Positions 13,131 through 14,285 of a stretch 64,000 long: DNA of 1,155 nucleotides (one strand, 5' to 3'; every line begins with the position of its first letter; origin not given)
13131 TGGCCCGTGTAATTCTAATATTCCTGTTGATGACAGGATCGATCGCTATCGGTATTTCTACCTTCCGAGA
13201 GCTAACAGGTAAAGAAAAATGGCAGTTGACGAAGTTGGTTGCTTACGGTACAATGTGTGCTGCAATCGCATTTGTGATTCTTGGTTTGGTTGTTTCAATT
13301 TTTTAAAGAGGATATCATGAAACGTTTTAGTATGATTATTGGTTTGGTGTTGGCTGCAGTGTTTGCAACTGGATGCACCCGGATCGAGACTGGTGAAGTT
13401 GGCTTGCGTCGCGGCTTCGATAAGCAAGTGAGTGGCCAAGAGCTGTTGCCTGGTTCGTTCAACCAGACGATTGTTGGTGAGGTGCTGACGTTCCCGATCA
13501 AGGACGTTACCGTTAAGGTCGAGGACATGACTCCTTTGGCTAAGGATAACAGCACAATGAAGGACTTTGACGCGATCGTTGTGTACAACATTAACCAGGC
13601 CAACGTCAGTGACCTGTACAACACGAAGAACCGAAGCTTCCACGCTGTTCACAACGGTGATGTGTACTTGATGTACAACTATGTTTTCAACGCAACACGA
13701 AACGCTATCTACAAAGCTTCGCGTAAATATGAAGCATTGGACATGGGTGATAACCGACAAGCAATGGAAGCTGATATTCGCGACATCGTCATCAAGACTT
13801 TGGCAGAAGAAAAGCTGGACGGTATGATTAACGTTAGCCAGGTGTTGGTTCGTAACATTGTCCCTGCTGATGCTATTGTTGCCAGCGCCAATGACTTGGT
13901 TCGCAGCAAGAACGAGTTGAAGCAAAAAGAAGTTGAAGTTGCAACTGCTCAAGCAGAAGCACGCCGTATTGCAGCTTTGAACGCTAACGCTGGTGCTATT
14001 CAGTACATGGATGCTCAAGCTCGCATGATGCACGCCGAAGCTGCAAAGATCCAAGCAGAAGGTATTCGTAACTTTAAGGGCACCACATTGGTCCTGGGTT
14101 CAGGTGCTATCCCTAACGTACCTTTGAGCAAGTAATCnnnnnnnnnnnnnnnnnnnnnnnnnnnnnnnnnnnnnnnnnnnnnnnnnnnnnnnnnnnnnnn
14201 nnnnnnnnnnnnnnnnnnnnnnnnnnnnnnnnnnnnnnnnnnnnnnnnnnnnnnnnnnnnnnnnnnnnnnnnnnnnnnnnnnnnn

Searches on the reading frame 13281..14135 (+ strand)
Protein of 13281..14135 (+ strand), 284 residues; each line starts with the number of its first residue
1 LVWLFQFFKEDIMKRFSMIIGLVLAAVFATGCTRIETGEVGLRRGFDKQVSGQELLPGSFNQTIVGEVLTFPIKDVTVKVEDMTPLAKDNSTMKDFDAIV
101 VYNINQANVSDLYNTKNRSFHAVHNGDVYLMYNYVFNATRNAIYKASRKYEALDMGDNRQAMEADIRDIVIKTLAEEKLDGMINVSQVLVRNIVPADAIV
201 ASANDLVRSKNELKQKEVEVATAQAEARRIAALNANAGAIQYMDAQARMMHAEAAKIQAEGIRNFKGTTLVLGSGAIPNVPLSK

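Call 70: search_protein_families(library=phrogs, proteins=[window:13281-14135:+], max_evalue=0.00001)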
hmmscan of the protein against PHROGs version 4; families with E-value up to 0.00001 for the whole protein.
window:13281-14135:+ (284 aa): 1 family
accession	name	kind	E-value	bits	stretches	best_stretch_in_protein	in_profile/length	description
phrog_200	-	other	3.7e-32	112.8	1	9-262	77-320/379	lipoprotein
